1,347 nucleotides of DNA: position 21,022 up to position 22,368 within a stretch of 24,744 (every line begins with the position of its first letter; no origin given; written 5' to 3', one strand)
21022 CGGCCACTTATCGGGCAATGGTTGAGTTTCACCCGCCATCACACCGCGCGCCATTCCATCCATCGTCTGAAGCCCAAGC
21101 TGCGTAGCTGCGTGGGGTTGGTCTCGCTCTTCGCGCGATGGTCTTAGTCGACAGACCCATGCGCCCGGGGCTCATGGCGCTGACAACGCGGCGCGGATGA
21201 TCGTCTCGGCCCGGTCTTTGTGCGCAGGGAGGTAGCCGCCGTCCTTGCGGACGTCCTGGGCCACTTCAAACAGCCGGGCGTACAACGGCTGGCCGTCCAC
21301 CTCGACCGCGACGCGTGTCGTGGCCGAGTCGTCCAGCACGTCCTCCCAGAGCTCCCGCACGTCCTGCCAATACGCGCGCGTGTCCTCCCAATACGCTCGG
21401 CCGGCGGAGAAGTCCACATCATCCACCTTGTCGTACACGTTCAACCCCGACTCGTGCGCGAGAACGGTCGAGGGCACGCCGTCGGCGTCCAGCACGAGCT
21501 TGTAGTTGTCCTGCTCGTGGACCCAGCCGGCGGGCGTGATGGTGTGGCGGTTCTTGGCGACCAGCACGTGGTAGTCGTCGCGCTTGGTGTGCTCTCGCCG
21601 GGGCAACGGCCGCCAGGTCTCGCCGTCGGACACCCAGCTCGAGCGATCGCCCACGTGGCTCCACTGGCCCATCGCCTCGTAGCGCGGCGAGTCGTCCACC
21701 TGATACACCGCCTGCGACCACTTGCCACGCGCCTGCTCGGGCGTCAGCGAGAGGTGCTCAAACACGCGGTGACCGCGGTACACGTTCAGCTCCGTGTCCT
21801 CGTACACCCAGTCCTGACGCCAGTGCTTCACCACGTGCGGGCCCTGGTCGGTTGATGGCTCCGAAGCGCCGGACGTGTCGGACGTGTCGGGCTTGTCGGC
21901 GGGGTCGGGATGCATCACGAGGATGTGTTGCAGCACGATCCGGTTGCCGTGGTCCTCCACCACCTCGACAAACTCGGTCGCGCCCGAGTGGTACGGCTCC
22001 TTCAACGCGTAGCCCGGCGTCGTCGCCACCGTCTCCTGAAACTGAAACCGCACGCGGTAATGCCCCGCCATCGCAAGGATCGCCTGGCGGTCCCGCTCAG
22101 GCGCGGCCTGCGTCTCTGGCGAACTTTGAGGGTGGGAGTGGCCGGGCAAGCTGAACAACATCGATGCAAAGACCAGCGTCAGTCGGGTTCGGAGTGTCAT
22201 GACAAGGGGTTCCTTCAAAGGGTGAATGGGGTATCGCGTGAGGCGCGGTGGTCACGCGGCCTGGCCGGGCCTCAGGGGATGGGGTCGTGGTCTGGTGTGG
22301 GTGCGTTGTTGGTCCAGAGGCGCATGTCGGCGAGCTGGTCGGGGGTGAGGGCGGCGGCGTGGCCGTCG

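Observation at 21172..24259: Putative Fur-type-repressed surface module: PEP-CTERM protein + prepilin-like protein + DUF6607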

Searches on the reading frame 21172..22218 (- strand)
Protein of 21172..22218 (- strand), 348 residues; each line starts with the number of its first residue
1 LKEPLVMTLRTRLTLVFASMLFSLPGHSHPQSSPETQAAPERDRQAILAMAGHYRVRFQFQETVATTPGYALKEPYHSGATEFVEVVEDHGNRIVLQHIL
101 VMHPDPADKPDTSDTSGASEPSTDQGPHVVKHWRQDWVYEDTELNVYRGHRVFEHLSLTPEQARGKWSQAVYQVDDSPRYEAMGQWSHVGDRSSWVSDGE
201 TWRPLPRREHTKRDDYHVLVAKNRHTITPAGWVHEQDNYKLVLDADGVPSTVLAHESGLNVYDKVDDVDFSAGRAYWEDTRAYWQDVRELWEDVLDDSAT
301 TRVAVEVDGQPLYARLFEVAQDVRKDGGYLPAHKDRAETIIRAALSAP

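Call 3: search_protein_families(library=pfam, proteins=[window:21172-22218:-], max_evalue=0.01)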
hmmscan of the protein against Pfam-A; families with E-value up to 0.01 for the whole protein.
window:21172-22218:- (348 aa): 1 family
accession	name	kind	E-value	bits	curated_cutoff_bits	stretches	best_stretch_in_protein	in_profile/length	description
PF20311.3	DUF6607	-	5e-75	252.9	27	2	128-339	81-288/296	Family of unknown function (DUF6607)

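Call 4: search_protein_families(library=ncbifam, proteins=[window:21172-22218:-], max_evalue=0.01)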
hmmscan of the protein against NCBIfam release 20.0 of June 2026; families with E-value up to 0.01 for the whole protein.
window:21172-22218:- (348 aa): 0 families

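Call 12: find_encoding_contigs(protein=window:21172-22200:-, flank=10000, max_places=6)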
Protein window:21172-22200:- (342 aa): 1 contig read that carries it; 1 place shown.
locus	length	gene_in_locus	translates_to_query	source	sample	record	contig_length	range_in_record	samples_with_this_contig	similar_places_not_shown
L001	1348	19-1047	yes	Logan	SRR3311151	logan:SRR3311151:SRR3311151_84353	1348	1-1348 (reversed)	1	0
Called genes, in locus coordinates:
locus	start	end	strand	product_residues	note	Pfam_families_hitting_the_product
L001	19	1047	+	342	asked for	PF20311:DUF6607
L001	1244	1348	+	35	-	?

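Call 13: find_homologous_proteins(query=window:21172-22200:-, max_evalue=0.00001)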
Query window:21172-22200:- (342 aa): 7146 proteins with E <= 0.00001 among 8000 candidates; the best 120 are listed.
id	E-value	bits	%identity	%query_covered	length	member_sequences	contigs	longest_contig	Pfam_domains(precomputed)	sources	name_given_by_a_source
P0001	1.3e-232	789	100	100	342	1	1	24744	PF20311.4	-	-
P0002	5.3e-132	458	62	97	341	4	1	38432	PF20311.4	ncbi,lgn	ncbi:MAG: DUF6607 family protein [Planctomycetota bacterium]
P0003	3.7e-128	446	62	100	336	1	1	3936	PF20311.4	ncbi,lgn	ncbi:MAG: DUF6607 family protein [Planctomycetota bacterium]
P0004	9.0e-128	444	64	94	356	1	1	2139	PF20311.4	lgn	-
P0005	6.9e-125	435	62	92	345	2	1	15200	PF20311.4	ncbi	ncbi:MAG: DUF6607 family protein [Planctomycetota bacterium]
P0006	1.6e-124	434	61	99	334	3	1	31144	PF20311.4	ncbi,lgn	ncbi:MAG: DUF6607 family protein [Planctomycetota bacterium]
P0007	2.8e-124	433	60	99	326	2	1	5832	PF20311.4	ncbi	ncbi:MAG: DUF6607 family protein [Planctomycetota bacterium]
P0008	4.4e-123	429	58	99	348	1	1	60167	PF20311.4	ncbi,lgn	-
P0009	2.2e-121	423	61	97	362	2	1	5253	PF20311.4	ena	-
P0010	2.0e-120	420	62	90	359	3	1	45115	PF20311.4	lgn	-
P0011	2.2e-120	420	58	98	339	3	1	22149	PF20311.4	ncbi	ncbi:MAG: DUF6607 family protein [Planctomycetota bacterium]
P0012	2.4e-120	420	61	92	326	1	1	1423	PF20311.4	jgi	jgi:hypothetical protein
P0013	1.7e-119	417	57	98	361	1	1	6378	PF20311.4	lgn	-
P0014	3.2e-119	416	60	92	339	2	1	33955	PF20311.4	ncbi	ncbi:MAG: DUF6607 family protein [Planctomycetota bacterium]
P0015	6.8e-117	409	63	85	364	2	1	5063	PF20311.4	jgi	jgi:hypothetical protein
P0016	4.6e-116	406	54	100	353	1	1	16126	PF20311.4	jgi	-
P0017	1.3e-115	404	61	92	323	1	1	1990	PF20311.4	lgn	-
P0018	1.9e-115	404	63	88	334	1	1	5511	PF20311.4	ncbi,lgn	-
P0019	4.5e-115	403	58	94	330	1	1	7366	PF20311.4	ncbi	ncbi:MAG: DUF6607 family protein, partial [Planctomycetota bacterium]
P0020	8.0e-115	402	62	85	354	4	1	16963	PF20311.4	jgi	-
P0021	1.6e-114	401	56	94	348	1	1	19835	PF20311.4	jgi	jgi:hypothetical protein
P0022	2.5e-114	400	61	88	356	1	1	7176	PF20311.4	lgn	-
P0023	3.8e-114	400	62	85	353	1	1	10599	PF20311.4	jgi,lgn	-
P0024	1.0e-113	398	58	93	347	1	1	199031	PF20311.4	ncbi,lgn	ncbi:MAG: DUF6607 family protein [Planctomycetota bacterium]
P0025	3.5e-113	396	58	93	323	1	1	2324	PF20311.4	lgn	-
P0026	4.0e-113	396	61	90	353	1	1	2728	PF20311.4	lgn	-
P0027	7.3e-113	395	58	94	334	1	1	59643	PF20311.4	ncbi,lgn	ncbi:MAG: DUF6607 family protein [Planctomycetota bacterium]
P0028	2.6e-112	394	58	94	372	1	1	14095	PF20311.4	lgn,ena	-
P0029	6.2e-112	392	57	95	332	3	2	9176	PF20311.4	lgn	-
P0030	1.0e-111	392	57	96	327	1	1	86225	PF20311.4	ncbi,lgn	-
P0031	1.5e-111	391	63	85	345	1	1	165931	PF20311.4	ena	-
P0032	2.1e-111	391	62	85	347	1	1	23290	PF20311.4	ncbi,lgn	ncbi:MAG: DUF6607 family protein [Planctomycetota bacterium]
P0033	3.9e-111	390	56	97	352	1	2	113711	PF20311.4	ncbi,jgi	jgi:hypothetical protein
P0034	5.0e-111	389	63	85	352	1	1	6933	PF20311.4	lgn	-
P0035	1.1e-110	388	61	90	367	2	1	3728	PF20311.4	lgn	-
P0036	2.4e-110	387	59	94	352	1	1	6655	PF20311.4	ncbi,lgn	ncbi:MAG: DUF6607 family protein [Planctomycetota bacterium]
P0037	6.6e-110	386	58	89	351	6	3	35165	PF20311.4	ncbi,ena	-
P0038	1.6e-109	384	57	94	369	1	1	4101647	PF20311.4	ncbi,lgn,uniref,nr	ncbi:DUF6607 family protein [Algisphaera agarilytica]|uniref:Secreted protein n=1 Tax=Algisphaera ag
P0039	1.9e-109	384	60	89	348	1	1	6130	PF20311.4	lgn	-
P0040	6.3e-109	382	56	91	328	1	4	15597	PF20311.4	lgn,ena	-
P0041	7.4e-109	382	55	94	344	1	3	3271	PF20311.4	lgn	-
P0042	8.7e-109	382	58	92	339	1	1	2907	PF20311.4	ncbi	-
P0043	9.0e-109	382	57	90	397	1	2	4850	PF20311.4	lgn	-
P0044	1.7e-108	381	55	90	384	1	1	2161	PF20311.4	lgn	-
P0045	2.1e-108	381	63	83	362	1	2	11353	PF20311.4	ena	-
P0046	2.8e-108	380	58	92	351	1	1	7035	PF20311.4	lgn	-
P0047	5.7e-108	379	54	95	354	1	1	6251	PF20311.4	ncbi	ncbi:MAG: DUF6607 family protein [Planctomycetota bacterium]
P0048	6.5e-108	379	62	85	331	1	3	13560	PF20311.4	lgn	-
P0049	1.6e-107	378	56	92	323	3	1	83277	PF20311.4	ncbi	ncbi:MAG: DUF6607 family protein [Planctomycetota bacterium]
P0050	1.6e-107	378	55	93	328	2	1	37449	PF20311.4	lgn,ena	-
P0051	2.0e-107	377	54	92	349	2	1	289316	PF20311.4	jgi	-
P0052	2.4e-106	374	56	94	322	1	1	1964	PF20311.4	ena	-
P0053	3.1e-106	374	55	92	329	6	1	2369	PF20311.4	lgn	-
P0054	4.3e-106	373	54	94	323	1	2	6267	PF20311.4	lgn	-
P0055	4.3e-106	373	55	96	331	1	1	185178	PF20311.4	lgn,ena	-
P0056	7.3e-106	372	57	93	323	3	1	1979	PF20311.4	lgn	-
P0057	2.1e-105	371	58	87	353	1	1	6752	PF20311.4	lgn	-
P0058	1.1e-104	368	54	94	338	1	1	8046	PF20311.4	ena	-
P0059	1.7e-104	368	56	87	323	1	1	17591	PF20311.4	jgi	jgi:hypothetical protein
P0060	2.2e-103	364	57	86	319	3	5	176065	PF20311.4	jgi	jgi:hypothetical protein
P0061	6.0e-103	363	54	96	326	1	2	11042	PF20311.4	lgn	-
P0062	1.5e-102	361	54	92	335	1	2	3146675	PF20311.4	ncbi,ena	-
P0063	2.7e-102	361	52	100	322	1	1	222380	PF20311.4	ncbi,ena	-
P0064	4.9e-102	360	55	90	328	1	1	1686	PF20311.4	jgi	-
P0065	2.2e-101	358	53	92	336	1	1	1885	PF20311.4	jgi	-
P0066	3.2e-101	357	51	96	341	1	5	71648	PF20311.4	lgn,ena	-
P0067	1.4e-100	355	51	96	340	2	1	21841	PF20311.4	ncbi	ncbi:MAG: DUF6607 family protein [Planctomycetota bacterium]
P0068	1.5e-100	355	57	90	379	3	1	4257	PF20311.4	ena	-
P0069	2.3e-100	354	54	90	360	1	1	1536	PF20311.4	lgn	-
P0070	6.0e-100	353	54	93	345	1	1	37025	PF20311.4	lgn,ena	-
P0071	7.4e-100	353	59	86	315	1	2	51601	PF20311.4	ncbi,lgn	-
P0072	3.9e-99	350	55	90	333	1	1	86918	PF20311.4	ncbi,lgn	-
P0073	8.2e-99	349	50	96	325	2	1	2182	PF20311.4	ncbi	-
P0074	1.3e-98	348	59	85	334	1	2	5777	PF20311.4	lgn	-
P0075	2.7e-98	347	59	83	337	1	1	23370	PF20311.4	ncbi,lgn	-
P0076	2.9e-98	347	53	90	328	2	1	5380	PF20311.4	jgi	-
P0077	5.0e-98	347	53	99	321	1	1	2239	PF20311.4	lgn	-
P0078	1.3e-97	345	55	90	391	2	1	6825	PF20311.4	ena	-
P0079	2.4e-97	344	54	89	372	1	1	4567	PF20311.4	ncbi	ncbi:MAG: DUF6607 family protein [Planctomycetota bacterium]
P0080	4.9e-97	343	55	90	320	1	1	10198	PF20311.4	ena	-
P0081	7.9e-97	343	49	91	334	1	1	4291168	PF20311.4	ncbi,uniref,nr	ncbi:hypothetical protein KS4_07570 [Poriferisphaera corsica]|uniref:Lipoprotein n=1 Tax=Poriferisph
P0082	1.3e-95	339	56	85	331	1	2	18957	PF20311.4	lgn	-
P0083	1.9e-95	338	50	98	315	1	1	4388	PF20311.4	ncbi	-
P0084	2.5e-95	338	53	90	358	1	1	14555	PF20311.4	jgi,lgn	-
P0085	2.8e-95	338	53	90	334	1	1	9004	PF20311.4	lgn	-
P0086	1.3e-94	335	55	83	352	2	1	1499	PF20311.4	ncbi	-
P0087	5.8e-94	333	51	87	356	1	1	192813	PF20311.4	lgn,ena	-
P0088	5.8e-94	333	52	93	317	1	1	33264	PF20311.4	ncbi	ncbi:MAG: DUF6607 family protein [Planctomycetota bacterium]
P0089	9.8e-93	329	55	85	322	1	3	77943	PF20311.4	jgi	-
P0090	1.2e-92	329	54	85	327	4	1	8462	PF20311.4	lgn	-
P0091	2.5e-92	328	55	85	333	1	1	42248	PF20311.4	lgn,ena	-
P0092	3.8e-91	324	51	93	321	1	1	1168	PF20311.4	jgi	-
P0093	6.0e-91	323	53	87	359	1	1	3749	PF20311.4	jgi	-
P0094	8.8e-91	323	53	87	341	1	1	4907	PF20311.4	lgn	-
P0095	2.4e-90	321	50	96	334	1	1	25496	PF20311.4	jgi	jgi:hypothetical protein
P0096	4.5e-89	317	52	87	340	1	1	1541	PF20311.4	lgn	-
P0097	4.7e-89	317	50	91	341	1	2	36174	PF20311.4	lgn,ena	-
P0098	1.1e-88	316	52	81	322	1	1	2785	PF20311.4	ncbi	-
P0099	2.6e-88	315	54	86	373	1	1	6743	PF20311.4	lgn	-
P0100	2.5e-87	311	53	84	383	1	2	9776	PF20311.4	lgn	-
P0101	5.8e-87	310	56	82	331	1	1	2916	PF20311.4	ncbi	-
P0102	9.9e-87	309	51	89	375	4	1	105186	PF20311.4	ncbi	ncbi:MAG: DUF6607 family protein [Pseudomonadota bacterium]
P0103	1.6e-86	309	54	88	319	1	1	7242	PF20311.4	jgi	-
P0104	1.8e-86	309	52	89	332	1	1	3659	PF20311.4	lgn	-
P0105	4.1e-86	307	52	86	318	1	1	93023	PF20311.4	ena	-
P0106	4.7e-86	307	52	83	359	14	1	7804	PF20311.4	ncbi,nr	ncbi:MAG: hypothetical protein MI750_00475 [Xanthomonadales bacterium]|nr:hypothetical protein [Xant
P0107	8.3e-86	306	53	84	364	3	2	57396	PF20311.4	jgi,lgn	-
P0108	1.3e-85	306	49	89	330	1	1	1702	PF20311.4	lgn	-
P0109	1.8e-85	305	50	89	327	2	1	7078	PF20311.4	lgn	-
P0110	2.0e-85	305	50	91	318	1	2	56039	PF20311.4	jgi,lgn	-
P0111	2.2e-85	305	52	85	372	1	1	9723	PF20311.4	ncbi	-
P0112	3.7e-85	304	51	89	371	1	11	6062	PF20311.4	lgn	-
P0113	4.6e-85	304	46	99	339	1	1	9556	PF20311.4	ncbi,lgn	-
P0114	6.6e-85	303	53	83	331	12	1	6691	PF20311.4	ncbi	-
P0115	9.0e-85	303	54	82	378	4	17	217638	PF20311.4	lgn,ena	-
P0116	9.3e-85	303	49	89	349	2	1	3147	PF20311.4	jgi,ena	-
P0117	1.0e-84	303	52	85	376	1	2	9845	PF20311.4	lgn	-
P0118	1.1e-84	303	47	91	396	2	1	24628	PF20311.4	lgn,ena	-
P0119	1.1e-84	303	48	99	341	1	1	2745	PF20311.4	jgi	-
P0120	1.2e-84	303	47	90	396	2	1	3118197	PF20311.4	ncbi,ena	-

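Call 14: find_encoding_contigs(protein=P0002, flank=6000, max_places=2)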
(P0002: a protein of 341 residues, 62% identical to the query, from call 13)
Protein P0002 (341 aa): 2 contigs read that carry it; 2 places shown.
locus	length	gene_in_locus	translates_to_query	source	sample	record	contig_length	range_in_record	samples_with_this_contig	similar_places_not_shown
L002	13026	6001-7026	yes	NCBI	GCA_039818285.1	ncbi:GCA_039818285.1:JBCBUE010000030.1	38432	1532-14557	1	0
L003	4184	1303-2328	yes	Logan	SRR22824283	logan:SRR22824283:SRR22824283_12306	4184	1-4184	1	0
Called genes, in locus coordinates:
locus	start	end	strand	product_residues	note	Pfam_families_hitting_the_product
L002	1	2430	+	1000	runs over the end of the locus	PF00005:ABC_tran (faint), PF02463:SMC_N (faint), PF03193:RsgA_GTPase (faint), PF13191:AAA_16 (faint), PF13401:AAA_22 (faint), PF13555:AAA_29 (faint), PF17760:UvrA_inter, PF17755:UvrA_DNA-bind, +3 more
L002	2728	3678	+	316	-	PF07589:PEP_exosort_dom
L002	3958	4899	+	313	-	PF00404:Dockerin_1 (weak)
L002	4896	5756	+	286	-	-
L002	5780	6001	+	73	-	-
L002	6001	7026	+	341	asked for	PF20311:DUF6607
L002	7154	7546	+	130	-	PF02823:ATP-synt_DE_N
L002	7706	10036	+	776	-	PF03717:PBP_dimer (weak), PF00905:Transpeptidase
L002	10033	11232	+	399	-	PF01098:FTSW_RODA_SPOVE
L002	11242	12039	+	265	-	PF02527:GidB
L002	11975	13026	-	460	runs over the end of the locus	PF05496:RuvB_N, PF00158:Sigma54_activat (faint), PF13191:AAA_16 (faint), PF00004:AAA, PF07728:AAA_5 (weak), PF16193:AAA_assoc_2, PF12002:MgsA_C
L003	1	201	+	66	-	?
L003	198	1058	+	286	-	-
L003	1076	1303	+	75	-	-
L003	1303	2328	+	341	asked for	PF20311:DUF6607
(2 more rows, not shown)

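Call 15: find_encoding_contigs(protein=P0038, flank=6000, max_places=2)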
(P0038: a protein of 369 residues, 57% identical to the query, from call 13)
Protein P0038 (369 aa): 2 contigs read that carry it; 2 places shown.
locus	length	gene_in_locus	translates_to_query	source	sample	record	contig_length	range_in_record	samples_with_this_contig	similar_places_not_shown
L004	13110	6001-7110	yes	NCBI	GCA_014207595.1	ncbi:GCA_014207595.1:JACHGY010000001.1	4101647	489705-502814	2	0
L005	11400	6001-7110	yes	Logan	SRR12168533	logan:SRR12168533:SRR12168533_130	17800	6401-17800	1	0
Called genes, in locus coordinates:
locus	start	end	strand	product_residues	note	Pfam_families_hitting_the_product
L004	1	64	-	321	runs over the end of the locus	PF12850:Metallophos_2 (weak)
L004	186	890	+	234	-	-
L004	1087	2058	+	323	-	-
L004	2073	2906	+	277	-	-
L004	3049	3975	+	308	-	-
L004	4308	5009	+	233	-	PF07589:PEP_exosort_dom (weak)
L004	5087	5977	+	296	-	PF07963:N_methyl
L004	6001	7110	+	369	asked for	PF20311:DUF6607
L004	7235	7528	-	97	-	PF00543:P-II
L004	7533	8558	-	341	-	PF05982:Sbt_1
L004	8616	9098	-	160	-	PF20393:Pro_CA_2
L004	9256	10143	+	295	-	-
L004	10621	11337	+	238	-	PF12073:DUF3553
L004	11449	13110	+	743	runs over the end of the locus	PF22745:Nlig-Ia, PF01653:DNA_ligase_aden, PF03120:OB_DNA_ligase, PF14520:HHH_5 (faint), PF12826:HHH_2, PF00533:BRCT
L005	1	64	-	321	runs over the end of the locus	PF12850:Metallophos_2 (weak)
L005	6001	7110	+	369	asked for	PF20311:DUF6607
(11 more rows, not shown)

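Call 16: find_encoding_contigs(protein=P0081, flank=6000, max_places=2)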
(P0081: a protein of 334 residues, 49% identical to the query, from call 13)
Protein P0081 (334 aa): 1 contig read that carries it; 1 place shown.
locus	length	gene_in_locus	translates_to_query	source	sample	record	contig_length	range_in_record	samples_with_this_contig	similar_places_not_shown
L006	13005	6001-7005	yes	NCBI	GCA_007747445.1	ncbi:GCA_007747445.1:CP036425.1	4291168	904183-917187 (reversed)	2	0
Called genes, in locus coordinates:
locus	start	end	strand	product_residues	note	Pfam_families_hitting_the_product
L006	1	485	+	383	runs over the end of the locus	PF01757:Acyl_transf_3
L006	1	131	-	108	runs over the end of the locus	-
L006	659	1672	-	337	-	PF01937:ARMT1-like_dom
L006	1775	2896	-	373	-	PF00459:Inositol_P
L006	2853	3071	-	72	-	-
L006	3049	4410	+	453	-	PF04055:Radical_SAM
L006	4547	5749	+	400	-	PF04055:Radical_SAM, PF13353:Fer4_12 (weak), PF13186:SPASM (weak)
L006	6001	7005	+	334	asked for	PF20311:DUF6607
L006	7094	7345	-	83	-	-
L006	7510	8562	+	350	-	PF00149:Metallophos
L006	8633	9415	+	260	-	PF13847:Methyltransf_31, PF08241:Methyltransf_11, PF08242:Methyltransf_12 (weak), PF13649:Methyltransf_25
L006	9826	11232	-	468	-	PF00772:DnaB, PF03796:DnaB_C, PF13481:AAA_25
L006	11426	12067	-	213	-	-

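Call 30: find_encoding_contigs(protein=P0008, flank=6000, max_places=2)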
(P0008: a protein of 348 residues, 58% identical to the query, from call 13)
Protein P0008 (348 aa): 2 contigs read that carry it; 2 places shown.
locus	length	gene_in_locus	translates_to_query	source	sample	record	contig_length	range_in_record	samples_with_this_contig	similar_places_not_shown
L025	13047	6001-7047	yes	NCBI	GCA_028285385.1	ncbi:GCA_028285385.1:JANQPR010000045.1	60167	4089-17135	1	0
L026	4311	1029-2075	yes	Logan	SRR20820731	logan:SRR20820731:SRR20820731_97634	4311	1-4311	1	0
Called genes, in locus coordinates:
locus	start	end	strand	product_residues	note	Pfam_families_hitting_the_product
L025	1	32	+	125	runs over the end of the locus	PF00411:Ribosomal_S11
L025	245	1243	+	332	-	PF01193:RNA_pol_L, PF01000:RNA_pol_A_bac, PF03118:RNA_pol_A_CTD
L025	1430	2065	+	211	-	PF01196:Ribosomal_L17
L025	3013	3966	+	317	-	-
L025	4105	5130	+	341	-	-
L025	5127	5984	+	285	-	PF07963:N_methyl (weak)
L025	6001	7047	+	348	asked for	PF20311:DUF6607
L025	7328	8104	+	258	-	-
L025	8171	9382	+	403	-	-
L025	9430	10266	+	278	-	PF07963:N_methyl (faint), PF07596:SBP_bac_10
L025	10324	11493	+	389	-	PF00144:Beta-lactamase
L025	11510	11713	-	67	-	-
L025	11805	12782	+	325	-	PF12974:Phosphonate-bd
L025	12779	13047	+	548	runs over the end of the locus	PF00005:ABC_tran, PF00528:BPD_transp_1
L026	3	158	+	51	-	?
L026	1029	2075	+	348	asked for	PF20311:DUF6607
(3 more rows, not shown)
